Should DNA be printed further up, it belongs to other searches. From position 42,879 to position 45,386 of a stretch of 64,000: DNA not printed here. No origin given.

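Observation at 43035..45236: Unrecognisable 733-aa Walker A/B NTPase as first gene of the island, directly upstream of xis-int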

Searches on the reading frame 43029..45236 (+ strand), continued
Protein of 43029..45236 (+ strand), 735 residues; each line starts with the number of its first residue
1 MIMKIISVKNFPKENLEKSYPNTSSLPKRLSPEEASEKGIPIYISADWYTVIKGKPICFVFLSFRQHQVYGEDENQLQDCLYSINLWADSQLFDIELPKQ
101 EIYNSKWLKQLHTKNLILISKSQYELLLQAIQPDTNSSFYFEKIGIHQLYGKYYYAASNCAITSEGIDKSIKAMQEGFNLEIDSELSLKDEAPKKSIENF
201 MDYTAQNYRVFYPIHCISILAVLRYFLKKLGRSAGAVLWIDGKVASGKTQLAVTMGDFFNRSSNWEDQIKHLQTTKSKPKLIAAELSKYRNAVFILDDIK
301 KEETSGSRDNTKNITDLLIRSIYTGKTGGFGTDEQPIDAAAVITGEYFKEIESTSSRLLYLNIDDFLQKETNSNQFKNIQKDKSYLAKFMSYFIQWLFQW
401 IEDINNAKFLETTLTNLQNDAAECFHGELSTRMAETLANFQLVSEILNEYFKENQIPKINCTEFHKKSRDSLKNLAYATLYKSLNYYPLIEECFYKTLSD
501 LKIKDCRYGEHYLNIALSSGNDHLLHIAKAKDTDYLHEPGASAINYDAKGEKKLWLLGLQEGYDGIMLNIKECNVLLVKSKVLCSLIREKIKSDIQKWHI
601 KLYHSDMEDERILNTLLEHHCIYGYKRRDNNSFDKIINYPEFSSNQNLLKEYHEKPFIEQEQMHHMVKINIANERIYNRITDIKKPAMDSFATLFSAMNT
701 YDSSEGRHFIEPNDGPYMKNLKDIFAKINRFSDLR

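Call 32: fold_search(model_id=the predicted structure, library=pdb)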
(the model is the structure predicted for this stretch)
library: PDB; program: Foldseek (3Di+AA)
matches with E <= 10: 787; with E <= 0.001: 28
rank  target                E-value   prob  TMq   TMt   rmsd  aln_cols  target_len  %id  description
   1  5dgk_B                6.4e-13  1.00  0.39  0.53  12.3       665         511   12  SCCmec type IV Cch - active helicase (released 2016-08-24)
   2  5dgk_A                8.4e-13  1.00  0.39  0.52  12.2       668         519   11  SCCmec type IV Cch - active helicase (released 2016-08-24)
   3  8tch_B                3.3e-10  1.00  0.34  0.48  12.8       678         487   12  Initiation of replication protein with helicase activity encoded by Pathogenicity Island SaPIBov1 (released 2024-07-03)
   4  8tch_A                5.6e-10  1.00  0.34  0.48  13.1       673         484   12  Initiation of replication protein with helicase activity encoded by Pathogenicity Island SaPIBov1 (released 2024-07-03)
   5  2gno                  6.6e-05  0.99  0.14  0.28  23.3       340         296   11  Crystal structure of a dna polymerase iii, gamma subunit-related protein (tm0771) from thermotoga maritima msb8 at 2.00  (released 2006-04-18)
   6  8xj7_D                1.2e-04  1.00  0.21  0.31  11.5       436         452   11  The Cryo-EM structure of MPXV E5 in complex with DNA (released 2024-05-01)
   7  8w0e_7                1.5e-04  0.98  0.21  0.25  15.1       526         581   10  Cryo-EM structure of a human MCM2-7 single hexamer on dsDNA (released 2024-10-02)
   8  8xj7_C                2.2e-04  1.00  0.22  0.32   9.5       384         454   11  The Cryo-EM structure of MPXV E5 in complex with DNA (released 2024-05-01)
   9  8xj8_C                2.5e-04  1.00  0.21  0.35   9.8       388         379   11  The Cryo-EM structure of MPXV E5 C-terminal in complex with DNA (released 2024-05-01)
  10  7lmz_F                2.8e-04  0.87  0.16  0.17  20.6       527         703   12  Cryo-EM structure of human p97 in complex with Npl4/Ufd1 and Ub6 (Class 1) (released 2021-09-15)
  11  8hwg_C                3.4e-04  1.00  0.20  0.35   9.9       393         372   12  D5 ATPrS-ADP-ssDNA form (released 2024-01-10)
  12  8emh_B                4.5e-04  0.99  0.24  0.25  13.7       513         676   10  CryoEM characterization of a unique AAA+ BrxL phage restriction factor (released 2023-02-01)
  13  5j47                  4.7e-04  0.99  0.17  0.28  13.8       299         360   17  The X-ray structure of Inhibitor Bound to JCV Helicase (released 2016-07-20)
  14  8twa_1                4.7e-04  0.96  0.15  0.22  22.1       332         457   12  Cryo-EM structure of S. cerevisiae Ctf18-RFC-PCNA-PolE-DNA complex (released 2024-09-04)
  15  8emc_E                5.0e-04  0.93  0.18  0.20  18.7       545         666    9  CryoEM characterization of BrxL -- a unique AAA+ phage restriction Factor. (released 2023-02-01)
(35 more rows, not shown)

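Call 33: search_protein_representatives(alignment_id=A1)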
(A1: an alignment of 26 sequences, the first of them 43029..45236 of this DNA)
Query: 26 sequences, 717 profile positions. Proteins with E-value up to 0.001 (for the whole library): 1688; up to 1e-10: 758; up to 1e-30: 85. The best 150 are listed.
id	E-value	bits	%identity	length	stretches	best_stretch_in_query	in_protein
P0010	0.0e+00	1021.5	-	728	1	1-717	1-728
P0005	9.5e-287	969.6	-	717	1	1-717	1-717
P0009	8.6e-284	959.8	-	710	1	1-717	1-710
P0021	2.2e-272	922.1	-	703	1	1-717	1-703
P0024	2.3e-268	908.8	-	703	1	1-717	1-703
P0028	6.6e-260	880.8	-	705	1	1-717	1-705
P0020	2.1e-245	832.9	-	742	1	1-717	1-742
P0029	7.1e-184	629.5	-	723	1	18-717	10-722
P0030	7.8e-180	616.1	-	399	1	1-400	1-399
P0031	1.0e-135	470.3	-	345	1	1-346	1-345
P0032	9.2e-108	377.9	-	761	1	31-695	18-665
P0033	6.0e-97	342.1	-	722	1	34-686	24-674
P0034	1.0e-89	318.2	-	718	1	42-649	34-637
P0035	1.2e-80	288.2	-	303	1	432-717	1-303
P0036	1.7e-74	267.9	-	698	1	52-660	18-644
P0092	1.5e-40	155.7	-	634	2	271-496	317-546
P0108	1.4e-30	122.8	-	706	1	46-491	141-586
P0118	4.5e-29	117.8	-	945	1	11-498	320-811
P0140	3.1e-26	108.4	-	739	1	79-468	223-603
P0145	1.3e-25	106.3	-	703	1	38-478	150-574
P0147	2.2e-25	105.6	-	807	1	66-503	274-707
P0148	2.6e-25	105.4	-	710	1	91-504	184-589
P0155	1.3e-24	103.0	-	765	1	55-457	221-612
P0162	2.9e-24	101.9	-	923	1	119-504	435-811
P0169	6.9e-24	100.6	-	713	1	72-457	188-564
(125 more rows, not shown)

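Call 37: search_protein_families(library=pfam, alignment_id=A3, max_evalue=0.01)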
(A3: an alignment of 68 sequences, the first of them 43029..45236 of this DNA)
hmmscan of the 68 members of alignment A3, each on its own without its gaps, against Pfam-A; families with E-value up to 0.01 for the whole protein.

A. member 1, window:43029-45236:+ (735 aa): 0 families

B. families by the number of members that match (of 68 scanned): 16 families
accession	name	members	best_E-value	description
PF06048.17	DUF927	13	2.6e-08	Domain of unknown function (DUF927)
PF20720.3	nSTAND3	10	3.9e-07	Novel STAND NTPase 3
PF24883.2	NPHP3_N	7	1.5e-05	Nephrocystin 3, N-terminal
PF00910.28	RNA_helicase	5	0.0011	RNA helicase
PF00005.33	ABC_tran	4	0.00029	ABC transporter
PF09250.16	Prim-Pol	2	3.2e-28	Bifunctional DNA primase/polymerase, N-terminal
PF01637.24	ATPase_2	2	3.6e-05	ATPase domain predominantly from Archaea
PF00004.35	AAA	2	0.0067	ATPase family associated with various cellular activities (AAA)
PF13401.12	AAA_22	2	0.0084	AAA domain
PF00931.28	NB-ARC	1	0.001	NB-ARC domain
PF06414.18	Zeta_toxin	1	0.0033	Zeta toxin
PF12266.13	DUF3613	1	0.0044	Protein of unknown function (DUF3613)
PF07693.20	KAP_NTPase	1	0.0049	KAP family P-loop domain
PF25787.1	HTH_SB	1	0.0053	Sleeping Beauty transposase HTH domain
PF13191.12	AAA_16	1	0.0079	AAA ATPase domain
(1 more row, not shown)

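Call 39: search_solved_structures(query=A3, max_evalue=1, show_alignments=3)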
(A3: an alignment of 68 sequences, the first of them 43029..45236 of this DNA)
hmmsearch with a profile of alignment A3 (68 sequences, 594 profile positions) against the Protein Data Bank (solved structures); distinct sequences matched with E-value up to 1: 253 (the best 60 are shown).
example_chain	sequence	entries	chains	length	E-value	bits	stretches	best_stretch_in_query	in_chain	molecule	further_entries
8tch_A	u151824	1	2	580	4.7e-09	38.3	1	33-581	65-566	Pathogenicity island protein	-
3cmu_A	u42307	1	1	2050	2.1e-06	29.5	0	213-244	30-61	Protein recA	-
5dgk_A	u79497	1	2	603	4.8e-06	28.3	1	172-576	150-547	Active helicase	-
3cmt_A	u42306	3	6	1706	2.8e-05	25.8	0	213-244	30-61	Protein recA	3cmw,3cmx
6v9z_A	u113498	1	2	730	0.0001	24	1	219-246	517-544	ABC-type bacteriocin transporter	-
4ry2_A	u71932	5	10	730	0.0001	24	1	219-246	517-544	ABC-type bacteriocin transporter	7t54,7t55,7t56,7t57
4s0f_A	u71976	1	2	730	0.00011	23.9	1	219-246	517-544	ABC-type bacteriocin transporter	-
8vp3_A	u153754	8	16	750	0.00011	23.9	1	219-246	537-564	ABC-type bacteriocin transporter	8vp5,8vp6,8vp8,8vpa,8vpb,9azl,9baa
6c2u_A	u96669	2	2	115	0.00011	23.8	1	219-254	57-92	phosphate-loop protein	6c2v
8vp9_A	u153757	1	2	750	0.00032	22.3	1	219-246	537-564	ABC-type bacteriocin transporter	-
3cmv_A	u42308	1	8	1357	0.00046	21.8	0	213-244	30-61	Protein recA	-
2g7c_A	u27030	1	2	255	0.00049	21.7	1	130-170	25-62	Toxin A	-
8vow_A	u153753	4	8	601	0.0005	21.7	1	219-246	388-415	ABC-type bacteriocin transporter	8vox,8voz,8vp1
3vx4_A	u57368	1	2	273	0.00054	21.6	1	221-248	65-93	Putative ABC transporter, ATP-binding protein ComA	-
4nby_A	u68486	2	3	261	0.0015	20.1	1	130-170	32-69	Cell wall-binding repeat protein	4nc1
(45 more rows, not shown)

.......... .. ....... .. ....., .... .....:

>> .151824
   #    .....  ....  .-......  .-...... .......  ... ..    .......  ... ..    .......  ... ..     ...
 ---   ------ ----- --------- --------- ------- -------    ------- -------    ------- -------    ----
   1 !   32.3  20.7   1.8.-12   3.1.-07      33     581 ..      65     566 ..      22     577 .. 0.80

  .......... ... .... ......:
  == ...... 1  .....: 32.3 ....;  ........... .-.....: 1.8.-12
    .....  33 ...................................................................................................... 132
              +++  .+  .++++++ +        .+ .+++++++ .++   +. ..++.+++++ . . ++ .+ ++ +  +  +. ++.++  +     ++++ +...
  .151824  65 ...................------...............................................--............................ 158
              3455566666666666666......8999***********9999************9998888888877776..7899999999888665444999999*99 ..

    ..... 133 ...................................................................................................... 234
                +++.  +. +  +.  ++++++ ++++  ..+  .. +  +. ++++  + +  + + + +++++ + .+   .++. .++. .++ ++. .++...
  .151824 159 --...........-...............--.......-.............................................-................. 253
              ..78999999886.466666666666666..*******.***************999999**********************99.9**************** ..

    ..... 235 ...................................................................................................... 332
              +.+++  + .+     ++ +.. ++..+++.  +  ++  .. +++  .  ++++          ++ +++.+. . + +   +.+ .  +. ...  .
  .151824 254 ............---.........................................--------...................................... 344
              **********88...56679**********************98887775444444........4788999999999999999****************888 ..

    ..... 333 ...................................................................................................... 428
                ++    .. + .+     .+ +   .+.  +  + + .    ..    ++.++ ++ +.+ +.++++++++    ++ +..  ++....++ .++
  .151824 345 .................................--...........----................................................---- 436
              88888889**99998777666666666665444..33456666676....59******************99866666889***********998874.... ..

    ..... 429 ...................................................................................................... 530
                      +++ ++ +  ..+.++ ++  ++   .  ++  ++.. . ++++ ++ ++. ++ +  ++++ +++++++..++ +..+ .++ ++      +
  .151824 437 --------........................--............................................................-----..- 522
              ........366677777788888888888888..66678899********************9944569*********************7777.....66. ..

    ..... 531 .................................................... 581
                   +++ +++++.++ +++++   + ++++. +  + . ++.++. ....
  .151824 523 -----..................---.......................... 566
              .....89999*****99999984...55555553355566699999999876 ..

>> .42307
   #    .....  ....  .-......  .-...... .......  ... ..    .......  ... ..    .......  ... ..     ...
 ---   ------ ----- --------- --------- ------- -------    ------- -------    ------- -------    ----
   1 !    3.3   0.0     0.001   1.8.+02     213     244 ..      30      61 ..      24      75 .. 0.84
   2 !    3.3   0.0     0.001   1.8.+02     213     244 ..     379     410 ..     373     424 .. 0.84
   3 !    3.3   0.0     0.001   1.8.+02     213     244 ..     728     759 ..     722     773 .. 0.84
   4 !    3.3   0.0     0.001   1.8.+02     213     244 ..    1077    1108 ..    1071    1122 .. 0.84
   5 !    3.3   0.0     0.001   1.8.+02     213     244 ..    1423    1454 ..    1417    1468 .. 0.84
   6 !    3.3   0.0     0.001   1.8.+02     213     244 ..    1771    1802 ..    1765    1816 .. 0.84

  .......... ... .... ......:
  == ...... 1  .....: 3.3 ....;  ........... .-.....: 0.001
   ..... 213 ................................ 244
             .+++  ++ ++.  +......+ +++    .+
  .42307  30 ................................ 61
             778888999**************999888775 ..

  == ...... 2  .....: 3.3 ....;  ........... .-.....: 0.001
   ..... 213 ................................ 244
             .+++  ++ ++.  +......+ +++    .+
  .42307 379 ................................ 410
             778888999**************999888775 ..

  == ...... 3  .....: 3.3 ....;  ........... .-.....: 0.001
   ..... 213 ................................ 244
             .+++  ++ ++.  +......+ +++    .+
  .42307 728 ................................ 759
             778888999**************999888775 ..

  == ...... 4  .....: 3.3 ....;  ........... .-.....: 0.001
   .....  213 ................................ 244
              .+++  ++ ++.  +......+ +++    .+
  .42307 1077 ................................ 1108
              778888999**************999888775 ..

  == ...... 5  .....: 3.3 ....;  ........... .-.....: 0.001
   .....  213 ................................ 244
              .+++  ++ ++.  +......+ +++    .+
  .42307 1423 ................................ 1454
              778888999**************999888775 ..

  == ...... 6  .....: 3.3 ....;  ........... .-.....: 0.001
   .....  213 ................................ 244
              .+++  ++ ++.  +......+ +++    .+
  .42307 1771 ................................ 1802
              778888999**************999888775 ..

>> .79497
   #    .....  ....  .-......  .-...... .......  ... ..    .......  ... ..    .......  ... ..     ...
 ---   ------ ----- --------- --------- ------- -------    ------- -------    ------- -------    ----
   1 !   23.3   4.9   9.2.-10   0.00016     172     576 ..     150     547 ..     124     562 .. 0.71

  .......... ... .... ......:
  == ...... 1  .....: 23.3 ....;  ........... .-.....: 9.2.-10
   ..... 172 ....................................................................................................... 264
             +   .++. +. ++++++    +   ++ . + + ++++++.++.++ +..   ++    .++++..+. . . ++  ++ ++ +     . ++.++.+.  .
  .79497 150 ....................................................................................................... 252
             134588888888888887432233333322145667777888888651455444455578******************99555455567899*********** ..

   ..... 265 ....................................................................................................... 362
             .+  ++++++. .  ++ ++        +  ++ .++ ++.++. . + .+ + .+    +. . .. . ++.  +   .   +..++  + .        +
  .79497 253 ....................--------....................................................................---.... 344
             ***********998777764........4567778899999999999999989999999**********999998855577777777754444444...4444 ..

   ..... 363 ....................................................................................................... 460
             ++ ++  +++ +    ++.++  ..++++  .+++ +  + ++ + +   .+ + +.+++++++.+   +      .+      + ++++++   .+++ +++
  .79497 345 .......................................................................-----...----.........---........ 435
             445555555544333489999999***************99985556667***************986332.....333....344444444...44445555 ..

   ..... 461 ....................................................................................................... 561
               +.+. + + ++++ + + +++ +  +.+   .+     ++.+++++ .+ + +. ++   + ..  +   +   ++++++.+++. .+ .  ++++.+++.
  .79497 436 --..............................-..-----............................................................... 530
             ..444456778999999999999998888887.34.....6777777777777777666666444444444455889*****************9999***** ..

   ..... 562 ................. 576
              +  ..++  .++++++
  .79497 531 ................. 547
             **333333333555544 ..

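Call 43: find_related_loci(query=A1, collection=genome_contigs, flank=10000)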
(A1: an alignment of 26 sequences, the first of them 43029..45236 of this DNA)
Query A1 (735 aa) in genome_contigs; peptide patterns used: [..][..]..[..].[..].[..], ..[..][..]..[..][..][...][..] (x = any residue, [..] = any of these).
121 stretches matched a pattern; 7 encode a relative of the query (tblastn E <= 1e-3); 7 distinct loci.
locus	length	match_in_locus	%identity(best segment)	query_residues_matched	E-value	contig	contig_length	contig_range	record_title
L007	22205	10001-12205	99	1-735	0e+0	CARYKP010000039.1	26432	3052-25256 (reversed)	MAG TPA_asm: uncultured Lachnospiraceae bacterium isolate MGBC140045 genome assembly, contig: MGBC140045.39, whole genom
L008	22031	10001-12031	41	2-691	6e-151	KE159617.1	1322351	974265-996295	Lachnospiraceae bacterium COE1 genomic scaffold acPFN-supercont1.1, whole genome shotgun sequence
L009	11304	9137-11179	35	26-735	4e-128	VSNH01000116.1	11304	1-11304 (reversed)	MAG: Lachnospiraceae bacterium isolate SC1186_S39_bin.15 SC1186_S39_SC1186_S39_bin.15_contig_116, whole genome shotgun s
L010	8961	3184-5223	35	26-735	5e-126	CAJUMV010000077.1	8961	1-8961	MAG TPA_asm: uncultured Lachnospiraceae bacterium isolate MGBC143782 genome assembly, contig: MGBC143782.77, whole genom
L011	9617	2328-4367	35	26-735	5e-126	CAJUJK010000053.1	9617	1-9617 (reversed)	MAG TPA_asm: uncultured Lachnospiraceae bacterium isolate MGBC143115 genome assembly, contig: MGBC143115.53, whole genom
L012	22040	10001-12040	35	26-735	6e-126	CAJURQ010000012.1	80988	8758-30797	MAG: uncultured Lachnospiraceae bacterium isolate MGBC167064 genome assembly, contig: MGBC167064.12, whole genome shotgu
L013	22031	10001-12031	41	2-691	6e-151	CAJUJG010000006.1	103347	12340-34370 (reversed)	MAG TPA_asm: uncultured Lachnospiraceae bacterium isolate MGBC142918 genome assembly, contig: MGBC142918.6, whole genome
